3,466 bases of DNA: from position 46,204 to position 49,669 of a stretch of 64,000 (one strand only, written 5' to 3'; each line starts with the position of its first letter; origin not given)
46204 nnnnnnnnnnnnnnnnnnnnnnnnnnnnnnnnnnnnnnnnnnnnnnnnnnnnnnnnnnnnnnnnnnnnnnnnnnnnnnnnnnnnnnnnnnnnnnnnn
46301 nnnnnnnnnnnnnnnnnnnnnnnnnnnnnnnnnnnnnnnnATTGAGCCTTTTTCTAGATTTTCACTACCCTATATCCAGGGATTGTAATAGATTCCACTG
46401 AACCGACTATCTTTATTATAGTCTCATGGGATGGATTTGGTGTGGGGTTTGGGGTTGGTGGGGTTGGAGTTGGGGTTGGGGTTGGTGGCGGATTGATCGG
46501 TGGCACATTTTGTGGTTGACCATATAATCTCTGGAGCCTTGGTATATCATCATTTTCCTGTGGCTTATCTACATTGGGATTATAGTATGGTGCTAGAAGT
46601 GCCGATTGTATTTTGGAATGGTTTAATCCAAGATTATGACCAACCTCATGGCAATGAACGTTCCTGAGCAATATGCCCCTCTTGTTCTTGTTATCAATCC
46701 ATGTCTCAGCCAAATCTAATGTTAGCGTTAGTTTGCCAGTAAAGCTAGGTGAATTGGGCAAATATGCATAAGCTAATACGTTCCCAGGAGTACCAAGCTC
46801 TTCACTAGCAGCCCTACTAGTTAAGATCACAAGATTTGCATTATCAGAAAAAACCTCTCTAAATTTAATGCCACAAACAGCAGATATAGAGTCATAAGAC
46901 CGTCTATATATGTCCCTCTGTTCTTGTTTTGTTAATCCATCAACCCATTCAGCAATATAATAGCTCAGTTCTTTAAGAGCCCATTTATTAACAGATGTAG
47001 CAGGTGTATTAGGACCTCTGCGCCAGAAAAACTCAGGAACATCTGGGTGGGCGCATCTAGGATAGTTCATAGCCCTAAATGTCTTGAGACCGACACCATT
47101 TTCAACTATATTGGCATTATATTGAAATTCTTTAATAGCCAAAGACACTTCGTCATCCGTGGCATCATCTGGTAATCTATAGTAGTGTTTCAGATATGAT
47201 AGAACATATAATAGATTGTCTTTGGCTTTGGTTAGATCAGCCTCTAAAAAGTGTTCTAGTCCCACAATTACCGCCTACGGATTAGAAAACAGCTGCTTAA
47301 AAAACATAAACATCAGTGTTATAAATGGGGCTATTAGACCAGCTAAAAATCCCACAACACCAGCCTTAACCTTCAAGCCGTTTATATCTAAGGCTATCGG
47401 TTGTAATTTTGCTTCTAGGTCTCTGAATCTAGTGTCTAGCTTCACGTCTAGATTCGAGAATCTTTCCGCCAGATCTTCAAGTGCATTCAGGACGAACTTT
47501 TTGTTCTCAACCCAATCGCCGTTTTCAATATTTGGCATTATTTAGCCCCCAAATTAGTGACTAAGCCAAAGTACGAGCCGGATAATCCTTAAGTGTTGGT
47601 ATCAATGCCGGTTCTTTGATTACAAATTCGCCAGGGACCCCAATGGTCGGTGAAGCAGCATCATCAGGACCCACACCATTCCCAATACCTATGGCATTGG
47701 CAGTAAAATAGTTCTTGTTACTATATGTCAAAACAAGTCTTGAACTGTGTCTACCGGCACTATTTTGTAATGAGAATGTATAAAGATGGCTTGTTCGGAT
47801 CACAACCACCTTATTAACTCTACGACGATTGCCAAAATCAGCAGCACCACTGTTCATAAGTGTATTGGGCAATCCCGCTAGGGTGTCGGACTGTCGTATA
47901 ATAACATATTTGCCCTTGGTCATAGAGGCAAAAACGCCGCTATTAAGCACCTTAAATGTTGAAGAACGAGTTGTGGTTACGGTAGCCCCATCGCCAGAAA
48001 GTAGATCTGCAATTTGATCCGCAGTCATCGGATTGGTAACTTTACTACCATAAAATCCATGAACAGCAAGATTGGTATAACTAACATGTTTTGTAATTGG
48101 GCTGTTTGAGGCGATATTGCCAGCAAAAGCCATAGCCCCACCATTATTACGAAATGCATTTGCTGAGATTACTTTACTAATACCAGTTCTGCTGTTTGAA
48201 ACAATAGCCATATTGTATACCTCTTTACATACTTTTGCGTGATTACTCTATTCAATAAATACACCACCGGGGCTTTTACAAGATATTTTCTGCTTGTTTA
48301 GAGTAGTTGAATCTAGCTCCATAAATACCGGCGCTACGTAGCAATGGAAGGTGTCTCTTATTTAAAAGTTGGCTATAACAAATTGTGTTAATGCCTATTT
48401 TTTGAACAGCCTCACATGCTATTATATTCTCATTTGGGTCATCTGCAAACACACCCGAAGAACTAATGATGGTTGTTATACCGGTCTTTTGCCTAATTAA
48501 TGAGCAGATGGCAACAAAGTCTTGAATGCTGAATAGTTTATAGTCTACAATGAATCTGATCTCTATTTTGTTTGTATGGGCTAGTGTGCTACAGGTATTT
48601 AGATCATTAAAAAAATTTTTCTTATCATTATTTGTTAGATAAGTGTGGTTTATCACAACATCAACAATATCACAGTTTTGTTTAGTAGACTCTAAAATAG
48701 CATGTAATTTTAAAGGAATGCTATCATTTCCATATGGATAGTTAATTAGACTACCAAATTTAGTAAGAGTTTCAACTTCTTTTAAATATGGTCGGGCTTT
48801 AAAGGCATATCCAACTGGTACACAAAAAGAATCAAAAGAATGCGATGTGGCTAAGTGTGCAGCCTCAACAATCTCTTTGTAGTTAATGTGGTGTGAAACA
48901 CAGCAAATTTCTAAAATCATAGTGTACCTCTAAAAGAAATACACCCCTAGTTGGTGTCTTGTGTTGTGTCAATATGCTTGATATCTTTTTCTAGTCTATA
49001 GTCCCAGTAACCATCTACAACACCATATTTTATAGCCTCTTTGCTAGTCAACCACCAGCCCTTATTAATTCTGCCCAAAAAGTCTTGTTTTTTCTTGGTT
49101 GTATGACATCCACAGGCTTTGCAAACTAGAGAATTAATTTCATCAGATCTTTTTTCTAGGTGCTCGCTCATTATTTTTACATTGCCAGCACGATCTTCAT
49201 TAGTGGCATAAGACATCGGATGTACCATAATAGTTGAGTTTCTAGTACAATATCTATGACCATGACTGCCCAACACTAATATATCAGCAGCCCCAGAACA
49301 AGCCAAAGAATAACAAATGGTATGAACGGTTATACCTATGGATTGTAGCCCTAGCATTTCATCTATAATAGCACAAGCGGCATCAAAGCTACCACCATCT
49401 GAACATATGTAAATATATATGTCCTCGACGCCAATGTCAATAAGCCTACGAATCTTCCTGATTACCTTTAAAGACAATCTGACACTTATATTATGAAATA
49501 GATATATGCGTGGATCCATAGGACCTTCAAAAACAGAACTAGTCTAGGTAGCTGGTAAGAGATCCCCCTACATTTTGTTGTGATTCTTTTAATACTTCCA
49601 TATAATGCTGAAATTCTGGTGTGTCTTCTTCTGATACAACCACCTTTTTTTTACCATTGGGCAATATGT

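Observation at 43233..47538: Candidate new phage system: co-linear cytochrome c + MMP zymogen + holin-like envelope module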

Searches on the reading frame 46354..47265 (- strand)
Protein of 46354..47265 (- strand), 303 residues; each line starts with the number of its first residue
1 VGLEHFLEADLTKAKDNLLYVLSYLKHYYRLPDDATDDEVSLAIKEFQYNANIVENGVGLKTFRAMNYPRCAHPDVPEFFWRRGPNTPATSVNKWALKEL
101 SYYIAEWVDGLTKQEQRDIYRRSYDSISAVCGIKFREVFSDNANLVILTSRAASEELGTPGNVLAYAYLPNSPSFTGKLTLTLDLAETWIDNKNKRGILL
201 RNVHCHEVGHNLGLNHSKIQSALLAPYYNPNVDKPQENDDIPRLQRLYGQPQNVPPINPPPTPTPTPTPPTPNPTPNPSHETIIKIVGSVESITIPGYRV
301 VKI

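Call 3: search_protein_families(library=pfam, proteins=[window:46354-47265:-], max_evalue=0.1)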
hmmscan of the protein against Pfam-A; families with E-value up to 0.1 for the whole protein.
window:46354-47265:- (303 aa): 6 families
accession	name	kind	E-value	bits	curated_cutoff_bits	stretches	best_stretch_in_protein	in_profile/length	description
PF00413.30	Peptidase_M10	-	1.8e-24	86.8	24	1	94-249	1-159/159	Matrixin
PF16313.11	DUF4953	-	0.0005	19.8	24.2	1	198-221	11-34/316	Met-zincin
PF13582.12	Reprolysin_3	-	0.0035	18.3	22.4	1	194-217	107-123/123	Metallo-peptidase family M12B Reprolysin-like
PF10462.15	Peptidase_M66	-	0.006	16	20.6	1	201-222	193-214/306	Peptidase M66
PF01471.23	PG_binding_1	-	0.018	15.7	23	1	24-65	14-56/57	Putative peptidoglycan binding domain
PF13583.11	Reprolysin_4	-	0.031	14.4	22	1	204-221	139-156/203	Metallo-peptidase family M12B Reprolysin-like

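Call 4: search_protein_families(library=phrogs, proteins=[window:46354-47265:-], max_evalue=0.01)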
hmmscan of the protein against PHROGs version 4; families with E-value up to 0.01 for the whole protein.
window:46354-47265:- (303 aa): 0 families

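Call 41: find_homologous_proteins(query=window:46354-47265:-)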
Query window:46354-47265:- (303 aa): 86 proteins with E <= 0.001 among 7358 candidates.
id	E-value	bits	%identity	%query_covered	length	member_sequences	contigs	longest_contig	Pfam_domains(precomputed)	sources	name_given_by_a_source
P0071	3.6e-206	701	100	100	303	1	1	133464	PF00413.31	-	-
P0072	1.6e-146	506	72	99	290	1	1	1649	PF00413.31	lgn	-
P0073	5.0e-78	281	48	97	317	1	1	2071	PF00413.31,PF01471.24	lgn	-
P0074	2.1e-66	242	45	95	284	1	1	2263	PF00413.31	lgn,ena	-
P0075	2.3e-59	219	40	97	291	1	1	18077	PF00413.31,PF01471.24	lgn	-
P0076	3.2e-54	202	41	94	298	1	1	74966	PF00413.31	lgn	-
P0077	5.9e-54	202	42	93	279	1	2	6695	PF00413.31,PF01471.24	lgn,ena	-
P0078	6.8e-54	201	40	95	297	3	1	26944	PF00413.31,PF01471.24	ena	-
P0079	1.7e-53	200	41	93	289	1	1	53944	PF00413.31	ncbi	-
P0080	4.5e-53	199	42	97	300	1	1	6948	PF00413.31,PF01471.24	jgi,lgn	jgi:matrix metalloproteinase-14 (membrane-inserted)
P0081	6.2e-53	198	40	89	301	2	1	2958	PF00413.31,PF01471.24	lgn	-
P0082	2.9e-52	196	38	95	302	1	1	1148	PF00413.31,PF01471.24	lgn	-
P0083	5.3e-51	192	38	95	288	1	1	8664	PF00413.31,PF01471.24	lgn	-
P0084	6.5e-50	188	37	89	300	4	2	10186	PF00413.31,PF01471.24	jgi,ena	jgi:hypothetical protein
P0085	7.7e-50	188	36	95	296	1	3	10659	PF00413.31,PF01471.24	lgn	-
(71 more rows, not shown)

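Call 89: search_solved_structures(query=window:46354-47265:-, max_evalue=0.001, show_alignments=2)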
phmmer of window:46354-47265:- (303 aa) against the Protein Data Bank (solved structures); distinct sequences matched with E-value up to 0.001: 103 (the best 60 are shown).
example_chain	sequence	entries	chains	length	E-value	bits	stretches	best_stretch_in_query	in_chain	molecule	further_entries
1su3_A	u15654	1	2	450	4.1e-19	72.2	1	18-263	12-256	Interstitial collagenase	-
1slm_A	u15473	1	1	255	1.2e-17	67.4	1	20-255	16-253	STROMELYSIN-1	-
5ue3_A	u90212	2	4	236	1.3e-16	64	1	46-249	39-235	Matrix metalloproteinase-9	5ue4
8k5v_A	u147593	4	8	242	2.3e-16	63.2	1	44-249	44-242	Matrix metalloproteinase-9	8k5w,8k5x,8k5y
9csx_A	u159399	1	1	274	2.9e-16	62.8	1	21-270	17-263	Stromelysin-2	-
5ue2_A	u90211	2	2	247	8.4e-16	61.3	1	23-253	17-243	Matrilysin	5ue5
2mzh_A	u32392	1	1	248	8.5e-16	61.3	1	23-253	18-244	Matrilysin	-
2mze_A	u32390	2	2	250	8.7e-16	61.3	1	23-253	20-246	Matrilysin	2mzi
5th6_A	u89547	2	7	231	1.3e-15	60.6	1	47-248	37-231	Matrix metalloproteinase-9,Matrix metalloproteinase-9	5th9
1hv5_A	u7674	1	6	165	5.6e-14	55.3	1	92-252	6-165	STROMELYSIN 3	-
2xs4_A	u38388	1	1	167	5.6e-14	55.3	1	93-251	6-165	KARILYSIN PROTEASE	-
2xs3_A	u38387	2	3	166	7.1e-14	55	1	93-251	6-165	KARILYSIN PROTEASE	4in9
8b2q_A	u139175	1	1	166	7.3e-14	55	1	93-251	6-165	Karilysin long form Kly38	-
1ums_A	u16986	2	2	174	9.6e-14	54.6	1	92-255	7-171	STROMELYSIN-1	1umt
1b3d_A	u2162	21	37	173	1.3e-13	54.2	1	92-255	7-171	STROMELYSIN-1 | PROTEIN (STROMELYSIN-1 COMPLEX) | STROMELYSIN-1 PRECURSOR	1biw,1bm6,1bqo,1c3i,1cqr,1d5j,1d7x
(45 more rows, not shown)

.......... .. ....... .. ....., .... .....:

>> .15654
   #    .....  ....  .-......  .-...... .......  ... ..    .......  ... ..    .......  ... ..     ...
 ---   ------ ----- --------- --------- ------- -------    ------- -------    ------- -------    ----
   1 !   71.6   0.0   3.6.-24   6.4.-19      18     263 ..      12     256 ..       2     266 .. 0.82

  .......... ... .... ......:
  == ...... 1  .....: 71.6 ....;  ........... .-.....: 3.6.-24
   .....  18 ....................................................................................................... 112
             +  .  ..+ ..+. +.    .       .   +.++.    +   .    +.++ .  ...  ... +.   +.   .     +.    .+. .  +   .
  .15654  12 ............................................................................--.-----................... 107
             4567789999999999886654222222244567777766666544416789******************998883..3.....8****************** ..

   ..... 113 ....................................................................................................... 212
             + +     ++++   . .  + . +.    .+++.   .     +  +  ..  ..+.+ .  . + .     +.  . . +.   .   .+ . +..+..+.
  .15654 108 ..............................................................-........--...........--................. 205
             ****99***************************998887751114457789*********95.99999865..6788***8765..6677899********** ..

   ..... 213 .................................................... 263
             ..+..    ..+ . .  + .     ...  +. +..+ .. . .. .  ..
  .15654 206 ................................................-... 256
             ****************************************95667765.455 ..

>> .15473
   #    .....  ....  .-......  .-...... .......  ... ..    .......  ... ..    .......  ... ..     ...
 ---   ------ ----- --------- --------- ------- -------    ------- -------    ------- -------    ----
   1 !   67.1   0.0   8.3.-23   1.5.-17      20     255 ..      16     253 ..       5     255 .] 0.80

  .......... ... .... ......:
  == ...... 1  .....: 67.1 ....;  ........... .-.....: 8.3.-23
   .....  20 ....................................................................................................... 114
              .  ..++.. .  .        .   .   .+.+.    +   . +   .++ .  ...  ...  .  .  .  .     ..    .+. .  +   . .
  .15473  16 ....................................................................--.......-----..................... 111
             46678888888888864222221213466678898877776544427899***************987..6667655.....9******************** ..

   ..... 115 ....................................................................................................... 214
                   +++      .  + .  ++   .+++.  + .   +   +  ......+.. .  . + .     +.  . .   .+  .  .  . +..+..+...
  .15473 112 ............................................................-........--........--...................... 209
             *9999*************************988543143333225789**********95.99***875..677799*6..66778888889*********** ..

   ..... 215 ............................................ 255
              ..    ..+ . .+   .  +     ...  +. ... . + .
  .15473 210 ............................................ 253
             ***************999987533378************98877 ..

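Call 104: search_dna_similar(query=window:46354-47265:-, collection=phages, mode=protein, max_evalue=0.001, max_rows=20)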
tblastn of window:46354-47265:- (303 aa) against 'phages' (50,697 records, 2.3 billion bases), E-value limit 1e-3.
No match.

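Call 109: find_encoding_contigs(protein=P0075, flank=6000, max_places=1)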
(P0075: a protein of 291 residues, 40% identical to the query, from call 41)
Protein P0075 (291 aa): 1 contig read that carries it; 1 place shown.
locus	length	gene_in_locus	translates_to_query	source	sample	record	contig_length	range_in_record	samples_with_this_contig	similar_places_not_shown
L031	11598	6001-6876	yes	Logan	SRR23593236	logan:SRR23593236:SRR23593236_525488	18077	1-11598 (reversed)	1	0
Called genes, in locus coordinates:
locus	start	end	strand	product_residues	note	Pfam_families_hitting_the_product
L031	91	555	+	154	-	PF04545:Sigma70_r4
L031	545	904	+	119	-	-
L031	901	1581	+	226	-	PF02511:Thy1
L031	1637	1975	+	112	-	PF09643:YopX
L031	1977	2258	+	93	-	-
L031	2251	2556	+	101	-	-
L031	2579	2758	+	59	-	-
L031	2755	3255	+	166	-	-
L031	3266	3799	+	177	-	PF01145:Band_7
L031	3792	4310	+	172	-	-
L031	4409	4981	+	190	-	-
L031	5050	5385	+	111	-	-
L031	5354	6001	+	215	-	-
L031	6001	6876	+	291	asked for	PF01471:PG_binding_1 (weak), PF00413:Peptidase_M10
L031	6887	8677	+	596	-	-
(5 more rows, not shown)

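Call 115: search_protein_families(library=ncbifam, proteins=[window:46354-47265:-], max_evalue=0.01)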
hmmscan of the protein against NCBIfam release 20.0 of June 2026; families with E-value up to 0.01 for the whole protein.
window:46354-47265:- (303 aa): 3 families
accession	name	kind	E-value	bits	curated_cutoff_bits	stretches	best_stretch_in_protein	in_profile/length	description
NF035945.1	Zn_serralysin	subfamily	3.6e-07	29.7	500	1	114-217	79-178/462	serralysin family metalloprotease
NF053766.1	ZapA_metallo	exception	0.00019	20.6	940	1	113-217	88-189/483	ZapA family metalloprotease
NF041905.1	MXAN_2677_2678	equivalog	0.0089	15.1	250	0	200-226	184-210/283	myxosortase-dependent metalloprotease, MXAN_2677/MXAN_2678 family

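Call 116: search_protein_families(library=padloc, proteins=[window:46354-47265:-], max_evalue=0.01)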
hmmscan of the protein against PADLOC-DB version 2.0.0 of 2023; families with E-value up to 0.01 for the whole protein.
window:46354-47265:- (303 aa): 0 families

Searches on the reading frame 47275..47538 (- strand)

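Call 3: search_protein_families(library=pfam, proteins=[window:47275-47538:-], max_evalue=0.1)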
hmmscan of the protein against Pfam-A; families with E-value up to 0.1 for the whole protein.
window:47275-47538:- (87 aa): 1 family
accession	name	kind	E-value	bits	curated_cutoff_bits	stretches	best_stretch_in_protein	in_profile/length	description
PF11629.13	Mst1_SARAH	-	0.088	13.3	23.1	0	20-44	9-33/48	C terminal SARAH domain of Mst1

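Call 4: search_protein_families(library=phrogs, proteins=[window:47275-47538:-], max_evalue=0.01)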
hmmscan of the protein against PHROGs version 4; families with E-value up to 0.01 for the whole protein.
window:47275-47538:- (87 aa): 0 families

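Call 115: search_protein_families(library=ncbifam, proteins=[window:47275-47538:-], max_evalue=0.01)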
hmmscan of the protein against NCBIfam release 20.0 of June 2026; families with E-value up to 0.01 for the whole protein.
window:47275-47538:- (87 aa): 0 families

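Call 116: search_protein_families(library=padloc, proteins=[window:47275-47538:-], max_evalue=0.01)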
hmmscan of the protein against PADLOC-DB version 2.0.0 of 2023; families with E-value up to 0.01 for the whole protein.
window:47275-47538:- (87 aa): 0 families

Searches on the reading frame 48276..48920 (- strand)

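Call 3: search_protein_families(library=pfam, proteins=[window:48276-48920:-], max_evalue=0.1)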
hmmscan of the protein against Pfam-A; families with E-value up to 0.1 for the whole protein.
window:48276-48920:- (214 aa): 2 families
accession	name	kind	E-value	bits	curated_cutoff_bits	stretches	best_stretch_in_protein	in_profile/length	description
PF01791.15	DeoC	-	0.0018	18.4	23.8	1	14-119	20-126/229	DeoC/LacD family aldolase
PF08190.17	PIH1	-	0.073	13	24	0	77-107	90-120/166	PIH1 N-terminal domain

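Call 4: search_protein_families(library=phrogs, proteins=[window:48276-48920:-], max_evalue=0.01)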
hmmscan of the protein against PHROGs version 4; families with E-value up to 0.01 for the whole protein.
window:48276-48920:- (214 aa): 0 families

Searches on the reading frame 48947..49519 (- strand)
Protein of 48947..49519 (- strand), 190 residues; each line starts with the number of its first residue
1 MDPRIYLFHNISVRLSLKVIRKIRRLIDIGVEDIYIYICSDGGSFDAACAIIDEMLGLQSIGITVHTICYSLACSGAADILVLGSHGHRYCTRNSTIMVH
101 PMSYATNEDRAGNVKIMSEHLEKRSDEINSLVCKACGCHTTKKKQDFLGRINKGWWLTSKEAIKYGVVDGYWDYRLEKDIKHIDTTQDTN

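Call 95: search_protein_families(library=pfam, proteins=[window:48947-49519:-], max_evalue=0.01)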
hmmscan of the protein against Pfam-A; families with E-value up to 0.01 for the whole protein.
window:48947-49519:- (190 aa): 1 family
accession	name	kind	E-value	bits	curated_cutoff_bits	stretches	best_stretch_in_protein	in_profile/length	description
PF00574.28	CLP_protease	-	2.1e-25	90.1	20.2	1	5-170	19-177/182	Clp protease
